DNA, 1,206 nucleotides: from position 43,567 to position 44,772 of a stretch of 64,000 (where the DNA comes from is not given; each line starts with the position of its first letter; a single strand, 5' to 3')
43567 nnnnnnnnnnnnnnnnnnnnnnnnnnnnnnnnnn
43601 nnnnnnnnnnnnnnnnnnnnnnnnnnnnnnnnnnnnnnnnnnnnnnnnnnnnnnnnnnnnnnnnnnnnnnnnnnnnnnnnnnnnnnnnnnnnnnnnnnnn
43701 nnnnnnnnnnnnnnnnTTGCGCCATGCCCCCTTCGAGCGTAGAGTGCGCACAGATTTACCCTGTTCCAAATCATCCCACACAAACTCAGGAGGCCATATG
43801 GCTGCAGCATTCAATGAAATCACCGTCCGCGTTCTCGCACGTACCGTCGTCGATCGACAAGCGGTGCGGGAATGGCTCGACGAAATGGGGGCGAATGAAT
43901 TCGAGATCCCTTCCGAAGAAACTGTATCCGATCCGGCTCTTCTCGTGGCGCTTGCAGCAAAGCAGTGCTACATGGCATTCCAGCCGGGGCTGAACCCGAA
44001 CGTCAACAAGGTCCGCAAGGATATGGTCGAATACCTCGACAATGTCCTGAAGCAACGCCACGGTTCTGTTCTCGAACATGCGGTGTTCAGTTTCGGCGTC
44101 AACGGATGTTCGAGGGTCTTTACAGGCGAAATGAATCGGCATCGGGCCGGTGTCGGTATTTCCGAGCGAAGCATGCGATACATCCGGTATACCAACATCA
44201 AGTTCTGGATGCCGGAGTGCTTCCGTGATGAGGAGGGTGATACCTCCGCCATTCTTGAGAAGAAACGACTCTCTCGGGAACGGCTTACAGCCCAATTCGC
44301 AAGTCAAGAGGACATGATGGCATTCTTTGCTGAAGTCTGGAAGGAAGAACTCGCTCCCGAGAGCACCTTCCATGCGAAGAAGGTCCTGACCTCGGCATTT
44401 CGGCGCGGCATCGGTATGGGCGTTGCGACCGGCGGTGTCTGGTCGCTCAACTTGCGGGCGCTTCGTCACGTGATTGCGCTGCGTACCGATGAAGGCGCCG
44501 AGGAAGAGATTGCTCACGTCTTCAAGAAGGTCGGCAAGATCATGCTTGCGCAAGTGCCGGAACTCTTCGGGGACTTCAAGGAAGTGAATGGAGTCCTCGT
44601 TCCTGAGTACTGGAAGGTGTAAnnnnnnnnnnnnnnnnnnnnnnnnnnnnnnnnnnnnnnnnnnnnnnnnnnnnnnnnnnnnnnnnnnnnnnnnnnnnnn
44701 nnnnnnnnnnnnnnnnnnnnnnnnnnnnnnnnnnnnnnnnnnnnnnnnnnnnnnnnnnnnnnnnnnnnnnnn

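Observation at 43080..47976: dTMP/dTTP and folate one-carbon gene cluster: folA divergent from thyX, dcd-like, tmk and glyA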

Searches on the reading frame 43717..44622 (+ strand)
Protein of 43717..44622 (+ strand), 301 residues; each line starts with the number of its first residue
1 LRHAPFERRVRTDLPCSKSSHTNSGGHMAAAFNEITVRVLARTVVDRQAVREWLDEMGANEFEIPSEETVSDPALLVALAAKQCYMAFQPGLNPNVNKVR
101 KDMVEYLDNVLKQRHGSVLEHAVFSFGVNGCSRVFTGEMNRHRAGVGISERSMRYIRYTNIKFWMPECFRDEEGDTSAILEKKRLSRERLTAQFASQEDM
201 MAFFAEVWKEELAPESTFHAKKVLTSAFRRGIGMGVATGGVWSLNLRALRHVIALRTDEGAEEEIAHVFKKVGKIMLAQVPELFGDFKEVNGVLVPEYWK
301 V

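Call 3: search_protein_families(library=pfam, proteins=[window:43717-44622:+], max_evalue=0.01)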
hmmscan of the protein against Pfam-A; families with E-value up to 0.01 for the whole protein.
window:43717-44622:+ (301 aa): 1 family
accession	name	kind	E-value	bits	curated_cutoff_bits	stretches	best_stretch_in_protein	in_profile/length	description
PF02511.20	Thy1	-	2.2e-33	116.1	24.8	1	71-282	7-191/191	Thymidylate synthase complementing protein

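Call 4: search_protein_families(library=ncbifam, proteins=[window:43717-44622:+], max_evalue=0.01)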
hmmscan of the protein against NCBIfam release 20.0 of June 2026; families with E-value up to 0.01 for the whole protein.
window:43717-44622:+ (301 aa): 1 family
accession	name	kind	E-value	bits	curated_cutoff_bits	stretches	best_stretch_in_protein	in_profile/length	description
TIGR02170.1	thyX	equivalog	3.3e-30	105.2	87.9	1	71-287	12-211/211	FAD-dependent thymidylate synthase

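Call 7: find_homologous_proteins(query=window:43798-44622:+, max_evalue=0.00001)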
Query window:43798-44622:+ (274 aa): 1633 proteins with E <= 0.00001 among 3490 candidates; the best 120 are listed.
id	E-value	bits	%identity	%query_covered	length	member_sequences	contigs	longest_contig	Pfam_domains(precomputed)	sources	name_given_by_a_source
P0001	1.3e-179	613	100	100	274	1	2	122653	PF02511.21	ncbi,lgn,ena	-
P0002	3.0e-162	556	88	100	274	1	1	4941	PF02511.21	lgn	-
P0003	2.6e-160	550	88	100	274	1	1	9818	PF02511.21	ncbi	-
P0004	1.8e-159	547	88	100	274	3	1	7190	PF02511.21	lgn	-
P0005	2.4e-159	547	88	100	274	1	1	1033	PF02511.21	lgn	-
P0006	2.9e-159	547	87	100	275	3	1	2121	PF02511.21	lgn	-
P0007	3.7e-159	546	87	100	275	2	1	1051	PF02511.21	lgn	-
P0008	5.9e-159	546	85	100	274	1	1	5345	PF02511.21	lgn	-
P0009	1.5e-158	544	85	100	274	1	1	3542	PF02511.21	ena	-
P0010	3.8e-158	543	86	100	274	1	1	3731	PF02511.21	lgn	-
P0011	7.7e-158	542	85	100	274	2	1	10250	PF02511.21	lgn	-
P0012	8.4e-158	542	87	100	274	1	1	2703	PF02511.21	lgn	-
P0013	1.4e-157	541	86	100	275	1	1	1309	PF02511.21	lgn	-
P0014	1.9e-157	541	86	100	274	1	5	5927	PF02511.21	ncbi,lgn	ncbi:MAG: FAD-dependent thymidylate synthase [Minisyncoccia bacterium]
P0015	3.4e-157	540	86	100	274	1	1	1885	PF02511.21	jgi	-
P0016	1.1e-156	538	86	100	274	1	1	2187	PF02511.21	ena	-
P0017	1.1e-156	538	85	100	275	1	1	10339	PF02511.21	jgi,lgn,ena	-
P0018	1.4e-156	538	87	100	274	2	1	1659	PF02511.21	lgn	-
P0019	1.4e-156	538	87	100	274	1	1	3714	PF02511.21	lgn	-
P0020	1.7e-156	537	86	100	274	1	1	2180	PF02511.21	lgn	-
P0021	2.0e-156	537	87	100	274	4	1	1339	PF02511.21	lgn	-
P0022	5.0e-156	536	86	100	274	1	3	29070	PF02511.21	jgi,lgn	-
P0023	5.3e-156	536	85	100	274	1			PF02511.21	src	-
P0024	5.5e-156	536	86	100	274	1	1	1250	PF02511.21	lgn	-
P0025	6.1e-156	536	84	100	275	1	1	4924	PF02511.21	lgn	-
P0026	7.8e-156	535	86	100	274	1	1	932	PF02511.21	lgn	-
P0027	2.1e-155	534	85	100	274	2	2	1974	PF02511.21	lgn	-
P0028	3.6e-155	533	86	100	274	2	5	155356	PF02511.21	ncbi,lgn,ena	-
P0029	3.7e-155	533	85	100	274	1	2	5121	PF02511.21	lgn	-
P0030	5.0e-155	533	85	100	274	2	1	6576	PF02511.21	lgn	-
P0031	5.8e-155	532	85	100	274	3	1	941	PF02511.21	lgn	-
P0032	5.9e-155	532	85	100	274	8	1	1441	PF02511.21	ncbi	-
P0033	9.9e-155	532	86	100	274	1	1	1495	PF02511.21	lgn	-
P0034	1.2e-154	531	85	100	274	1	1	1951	PF02511.21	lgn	-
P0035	1.3e-154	531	85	100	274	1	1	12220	PF02511.21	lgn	-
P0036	1.3e-154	531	86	100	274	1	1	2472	PF02511.21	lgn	-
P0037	1.8e-154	531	85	100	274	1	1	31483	PF02511.21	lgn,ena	-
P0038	1.9e-154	531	84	100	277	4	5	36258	PF02511.21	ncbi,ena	-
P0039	2.0e-154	531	86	100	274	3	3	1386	PF02511.21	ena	-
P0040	3.6e-154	530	83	100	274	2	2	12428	PF02511.21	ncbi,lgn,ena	ncbi:MAG: FAD-dependent thymidylate synthase [Patescibacteria group bacterium]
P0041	3.7e-154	530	85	100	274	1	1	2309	PF02511.21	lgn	-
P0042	4.7e-154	529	85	100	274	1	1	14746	PF02511.21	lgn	-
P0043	8.7e-154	529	84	100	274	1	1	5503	PF02511.21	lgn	-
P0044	1.2e-153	528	85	100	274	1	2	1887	PF02511.21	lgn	-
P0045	1.2e-153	528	84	100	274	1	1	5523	PF02511.21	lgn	-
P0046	1.3e-153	528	85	100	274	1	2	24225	PF02511.21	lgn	-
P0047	1.3e-153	528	84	100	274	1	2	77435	PF02511.21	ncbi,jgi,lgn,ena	ncbi:MAG: FAD-dependent thymidylate synthase [Candidatus Paceibacterota bacterium]|jgi:thymidylate s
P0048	1.7e-153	528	86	100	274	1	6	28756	PF02511.21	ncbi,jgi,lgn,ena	-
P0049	1.7e-153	528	84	100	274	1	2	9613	PF02511.21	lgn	-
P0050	1.8e-153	528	86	100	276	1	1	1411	PF02511.21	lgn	-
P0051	2.5e-153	527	84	100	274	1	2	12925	PF02511.21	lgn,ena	-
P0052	3.2e-153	527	85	100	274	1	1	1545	PF02511.21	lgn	-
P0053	3.5e-153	527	84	100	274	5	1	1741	PF02511.21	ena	-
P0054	4.2e-153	526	84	100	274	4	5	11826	PF02511.21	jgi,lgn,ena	-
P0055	4.2e-153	526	84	100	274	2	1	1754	PF02511.21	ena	-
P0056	4.7e-153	526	85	100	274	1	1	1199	PF02511.21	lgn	-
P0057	5.0e-153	526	84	100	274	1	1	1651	PF02511.21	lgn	-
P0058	6.0e-153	526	83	100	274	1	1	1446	PF02511.21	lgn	-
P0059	6.3e-153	526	85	100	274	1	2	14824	PF02511.21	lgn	-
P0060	8.6e-153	525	84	100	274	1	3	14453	PF02511.21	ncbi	-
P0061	8.7e-153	525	85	100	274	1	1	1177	PF02511.21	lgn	-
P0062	9.3e-153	525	83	100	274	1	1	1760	PF02511.21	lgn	-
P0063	1.1e-152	525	84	100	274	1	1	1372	PF02511.21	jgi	jgi:thymidylate synthase (FAD)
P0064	2.3e-152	524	84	100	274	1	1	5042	PF02511.21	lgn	-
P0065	3.1e-152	523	83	100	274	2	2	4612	PF02511.21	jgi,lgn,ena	-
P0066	5.6e-152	523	84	100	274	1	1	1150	PF02511.21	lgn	-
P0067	5.8e-152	523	84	100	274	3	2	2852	PF02511.21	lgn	-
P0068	7.2e-152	522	83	100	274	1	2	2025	PF02511.21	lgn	-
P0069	1.2e-151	522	85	100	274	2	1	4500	PF02511.21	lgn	-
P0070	1.9e-151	521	84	100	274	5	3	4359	PF02511.21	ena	-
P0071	2.1e-151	521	82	100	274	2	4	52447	PF02511.21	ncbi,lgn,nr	ncbi:MAG: FAD-dependent thymidylate synthase [Parcubacteria group bacterium]|nr:FAD-dependent thymid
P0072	2.3e-151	521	82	100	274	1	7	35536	PF02511.21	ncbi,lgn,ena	-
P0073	4.0e-151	520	83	100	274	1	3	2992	PF02511.21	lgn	-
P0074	4.3e-151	520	84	100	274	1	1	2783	PF02511.21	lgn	-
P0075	5.3e-151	519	84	100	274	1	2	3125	PF02511.21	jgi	jgi:thymidylate synthase (FAD)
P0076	5.5e-151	519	83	100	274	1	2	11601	PF02511.21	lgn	-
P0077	5.7e-151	519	84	100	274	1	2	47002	PF02511.21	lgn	-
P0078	1.0e-150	518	84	100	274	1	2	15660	PF02511.21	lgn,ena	-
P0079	1.0e-150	518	83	100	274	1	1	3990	PF02511.21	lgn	-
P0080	1.1e-150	518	82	100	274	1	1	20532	PF02511.21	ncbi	-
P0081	2.2e-150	517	82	100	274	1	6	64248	PF02511.21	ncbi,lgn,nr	ncbi:FAD-dependent thymidylate synthase [Patescibacteria group bacterium]|nr:FAD-dependent thymidyla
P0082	2.5e-150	517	83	100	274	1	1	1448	PF02511.21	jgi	-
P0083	3.0e-150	517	84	100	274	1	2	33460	PF02511.21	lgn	-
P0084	4.3e-150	516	83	100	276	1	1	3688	PF02511.21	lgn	-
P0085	7.4e-150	516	83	100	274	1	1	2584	PF02511.21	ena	-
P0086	1.2e-149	515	83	100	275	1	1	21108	PF02511.21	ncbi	-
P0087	1.2e-149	515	84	100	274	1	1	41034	PF02511.21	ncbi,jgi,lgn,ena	-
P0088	1.3e-149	515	82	100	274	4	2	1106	PF02511.21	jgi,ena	-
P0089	2.7e-149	514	83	100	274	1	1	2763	PF02511.21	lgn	-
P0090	2.7e-149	514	84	100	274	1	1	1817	PF02511.21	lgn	-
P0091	3.0e-149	514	81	100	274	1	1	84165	PF02511.21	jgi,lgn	jgi:thymidylate synthase (FAD)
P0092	3.1e-149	514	81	100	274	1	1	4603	PF02511.21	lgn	-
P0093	4.1e-149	513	83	100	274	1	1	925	PF02511.21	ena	-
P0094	5.6e-149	513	81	100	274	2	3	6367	PF02511.21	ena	-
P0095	7.0e-149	512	83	100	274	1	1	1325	PF02511.21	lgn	-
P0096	7.2e-149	512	82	100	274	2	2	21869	PF02511.21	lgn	-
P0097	7.7e-149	512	81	100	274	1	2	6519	PF02511.21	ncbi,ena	-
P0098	8.2e-149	512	81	100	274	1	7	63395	PF02511.21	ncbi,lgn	-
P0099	2.1e-148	511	82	100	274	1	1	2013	PF02511.21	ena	-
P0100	2.8e-148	511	80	100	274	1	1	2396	PF02511.21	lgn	-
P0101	3.3e-148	510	81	100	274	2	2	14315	PF02511.21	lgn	-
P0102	1.2e-147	508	80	100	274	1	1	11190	PF02511.21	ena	-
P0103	3.5e-147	507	80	100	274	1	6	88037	PF02511.21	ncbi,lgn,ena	-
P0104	4.6e-147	507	82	100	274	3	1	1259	PF02511.21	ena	-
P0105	1.1e-146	505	82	100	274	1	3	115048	PF02511.21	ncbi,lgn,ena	ncbi:MAG: FAD-dependent thymidylate synthase [Patescibacteria group bacterium]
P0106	1.2e-146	505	80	100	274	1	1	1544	PF02511.21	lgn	-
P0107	4.4e-146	503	80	100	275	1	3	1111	PF02511.21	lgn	-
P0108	6.7e-146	503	80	100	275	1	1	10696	PF02511.21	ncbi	-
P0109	8.3e-146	502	82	100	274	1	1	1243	PF02511.21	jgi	jgi:thymidylate synthase (FAD)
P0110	1.7e-145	501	81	100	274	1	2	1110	PF02511.21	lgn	-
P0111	1.8e-145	501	81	100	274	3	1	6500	PF02511.21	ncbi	-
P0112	1.9e-145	501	80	100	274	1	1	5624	PF02511.21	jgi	jgi:thymidylate synthase (FAD)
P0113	2.0e-145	501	81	100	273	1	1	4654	PF02511.21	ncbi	-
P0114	2.2e-145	501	79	100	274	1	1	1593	PF02511.21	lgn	-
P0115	4.3e-145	500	80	100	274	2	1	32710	PF02511.21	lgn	-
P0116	7.9e-145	499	82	100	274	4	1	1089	PF02511.21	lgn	-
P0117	1.6e-144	498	80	100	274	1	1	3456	PF02511.21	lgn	-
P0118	3.2e-144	497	78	100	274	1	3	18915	PF02511.21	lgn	-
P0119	3.4e-144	497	81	100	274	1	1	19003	PF02511.21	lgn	-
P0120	3.8e-144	497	78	100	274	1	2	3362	PF02511.21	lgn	-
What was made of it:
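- Checked: This gives 274 aa, the length of all homologues (call 7), not the TTG at 43717.
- Only 64 kb of a contig of at least 122 kb, and of the whole genome, is visible (call 7 lists the contig length).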

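Call 8: find_encoding_contigs(protein=P0001, flank=10000, max_places=3)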
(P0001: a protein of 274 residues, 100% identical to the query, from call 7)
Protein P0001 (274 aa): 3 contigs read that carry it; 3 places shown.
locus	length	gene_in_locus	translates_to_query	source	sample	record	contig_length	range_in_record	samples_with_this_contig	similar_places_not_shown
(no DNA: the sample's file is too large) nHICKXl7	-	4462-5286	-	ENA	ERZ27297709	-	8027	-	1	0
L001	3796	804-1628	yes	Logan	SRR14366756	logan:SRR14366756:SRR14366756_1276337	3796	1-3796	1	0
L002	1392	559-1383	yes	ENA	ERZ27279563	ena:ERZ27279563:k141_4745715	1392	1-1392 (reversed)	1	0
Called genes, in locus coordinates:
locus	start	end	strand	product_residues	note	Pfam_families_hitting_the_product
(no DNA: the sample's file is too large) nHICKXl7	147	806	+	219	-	-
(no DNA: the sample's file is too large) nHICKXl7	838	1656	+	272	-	PF04402:SIMPL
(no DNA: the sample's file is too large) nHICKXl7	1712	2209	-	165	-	-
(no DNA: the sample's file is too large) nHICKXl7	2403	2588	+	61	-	PF00584:SecE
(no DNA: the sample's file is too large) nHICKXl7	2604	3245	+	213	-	PF02357:NusG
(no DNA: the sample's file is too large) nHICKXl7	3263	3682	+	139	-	PF03946:Ribosomal_L11_N, PF00298:Ribosomal_L11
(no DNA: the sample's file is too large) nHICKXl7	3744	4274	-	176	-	PF00186:DHFR_1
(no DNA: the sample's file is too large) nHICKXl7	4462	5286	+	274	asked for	PF02511:Thy1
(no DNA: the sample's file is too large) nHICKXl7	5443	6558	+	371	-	PF06559:DCD_N, PF22769:DCD, PF22569:DCD_C, PF22769:DCD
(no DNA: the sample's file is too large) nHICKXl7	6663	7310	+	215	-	PF02223:Thymidylate_kin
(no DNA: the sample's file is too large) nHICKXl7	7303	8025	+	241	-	?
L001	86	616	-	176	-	PF00186:DHFR_1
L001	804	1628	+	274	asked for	PF02511:Thy1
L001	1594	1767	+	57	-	-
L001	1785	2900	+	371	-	PF06559:DCD_N, PF22769:DCD, PF22569:DCD_C, PF22769:DCD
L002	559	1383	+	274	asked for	PF02511:Thy1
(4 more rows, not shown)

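Call 9: find_encoding_contigs(protein=P0105, flank=10000, max_places=3)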
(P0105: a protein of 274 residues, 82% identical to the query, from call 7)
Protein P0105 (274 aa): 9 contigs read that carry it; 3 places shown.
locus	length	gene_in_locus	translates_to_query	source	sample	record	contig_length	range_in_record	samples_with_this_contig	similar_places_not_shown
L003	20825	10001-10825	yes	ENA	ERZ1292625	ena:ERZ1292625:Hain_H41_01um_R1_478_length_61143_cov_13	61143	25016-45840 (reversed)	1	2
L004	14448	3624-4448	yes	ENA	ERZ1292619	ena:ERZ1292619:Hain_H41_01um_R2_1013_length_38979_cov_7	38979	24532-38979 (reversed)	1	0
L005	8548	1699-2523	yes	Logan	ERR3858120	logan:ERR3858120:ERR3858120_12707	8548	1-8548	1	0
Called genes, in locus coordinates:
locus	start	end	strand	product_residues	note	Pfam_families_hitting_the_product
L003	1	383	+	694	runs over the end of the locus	PF11775:CobT_C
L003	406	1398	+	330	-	-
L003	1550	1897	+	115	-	-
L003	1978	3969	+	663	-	PF07726:AAA_3 (weak), PF07728:AAA_5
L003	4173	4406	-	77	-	-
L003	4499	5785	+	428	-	PF00078:RVT_1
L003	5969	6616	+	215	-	-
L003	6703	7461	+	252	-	PF04402:SIMPL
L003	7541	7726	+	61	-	PF00584:SecE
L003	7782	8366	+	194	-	PF02357:NusG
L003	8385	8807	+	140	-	PF03946:Ribosomal_L11_N, PF00298:Ribosomal_L11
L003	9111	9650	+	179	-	-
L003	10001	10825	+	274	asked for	PF02511:Thy1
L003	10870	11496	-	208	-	PF22769:DCD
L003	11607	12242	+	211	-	PF02223:Thymidylate_kin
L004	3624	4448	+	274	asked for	PF02511:Thy1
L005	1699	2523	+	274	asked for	PF02511:Thy1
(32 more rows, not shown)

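Call 13: find_related_loci(query=window:43798-44622:+, collection=genome_contigs, flank=8000)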
Query window:43798-44622:+ (274 aa) in genome_contigs; peptide patterns used: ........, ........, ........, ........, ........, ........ (x = any residue, [..] = any of these).
73 stretches matched a pattern; 29 encode a relative of the query (tblastn E <= 1e-3); 29 distinct loci.
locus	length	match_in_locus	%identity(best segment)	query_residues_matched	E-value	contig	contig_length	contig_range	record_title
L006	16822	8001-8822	87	1-274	2e-167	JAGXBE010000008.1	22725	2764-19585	MAG: Patescibacteria group bacterium isolate REEB93 contig-150_2658, whole genome shotgun sequence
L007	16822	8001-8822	86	1-274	2e-163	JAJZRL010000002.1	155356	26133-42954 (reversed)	MAG: bacterium isolate SKS1.bin88 NODE_116_length_155356_cov_5.363392, whole genome shotgun sequence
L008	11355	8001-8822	83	1-274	8e-163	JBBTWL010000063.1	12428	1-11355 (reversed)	MAG: Patescibacteria group bacterium isolate H41-bin144_1 H41_bin144_1_000000000063, whole genome shotgun sequence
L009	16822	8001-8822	86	1-274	3e-162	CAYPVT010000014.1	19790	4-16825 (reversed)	MAG TPA_asm: uncultured Candidatus Saccharibacteria bacterium isolate SRP062349_co2_260 genome assembly, contig: NODE_15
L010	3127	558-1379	84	1-274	1e-168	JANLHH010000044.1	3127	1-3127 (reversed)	MAG: Patescibacteria group bacterium isolate P6-12 k99_233625, whole genome shotgun sequence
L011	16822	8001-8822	84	1-274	5e-160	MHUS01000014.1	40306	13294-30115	MAG: Candidatus Yonathbacteria bacterium RIFCSPHIGHO2_01_FULL_51_10 rifcsphigho2_01_scaffold_17473, whole genome shotgun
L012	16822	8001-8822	82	1-274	1e-159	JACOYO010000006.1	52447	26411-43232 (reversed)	MAG: Parcubacteria group bacterium isolate NC_groundwater_181_Ag_S-0.1um_44_14 S4_GD2017_2_S1_scaffold_327, whole genome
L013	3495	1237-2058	82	1-274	3e-166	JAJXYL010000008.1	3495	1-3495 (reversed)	MAG: bacterium isolate BP6.bin85 NODE_68139_length_3495_cov_3.199228, whole genome shotgun sequence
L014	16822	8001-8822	82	1-274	2e-158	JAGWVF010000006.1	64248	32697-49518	MAG: Patescibacteria group bacterium isolate REEB413 contig-150_313, whole genome shotgun sequence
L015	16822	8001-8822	77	1-274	4e-148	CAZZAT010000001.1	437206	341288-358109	MAG TPA_asm: uncultured Candidatus Saccharibacteria bacterium isolate SRP329715_co2_84 genome assembly, contig: NODE_14_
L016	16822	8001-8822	79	1-274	1e-149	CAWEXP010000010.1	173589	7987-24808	MAG: Candidatus Kaiserbacteria bacterium isolate MFD04780.bin.1.84 genome assembly, contig: contig_47547, whole genome s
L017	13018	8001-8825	84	1-274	8e-162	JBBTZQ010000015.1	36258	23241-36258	MAG: Patescibacteria group bacterium isolate H41-bin181_1 H41_bin181_1_000000000015, whole genome shotgun sequence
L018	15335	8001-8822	76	1-274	1e-145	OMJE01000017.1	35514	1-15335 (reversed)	bacterium isolate AM_0854 genome assembly, contig: k99_927395, whole genome shotgun sequence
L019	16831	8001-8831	75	1-274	9e-144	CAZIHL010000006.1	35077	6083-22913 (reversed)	MAG TPA_asm: uncultured Candidatus Saccharibacteria bacterium isolate SRP285395_co2_44 genome assembly, contig: NODE_195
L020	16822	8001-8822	82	1-274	1e-156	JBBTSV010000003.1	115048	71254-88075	MAG: Patescibacteria group bacterium isolate H41-bin079 H41_bin079_000000000003, whole genome shotgun sequence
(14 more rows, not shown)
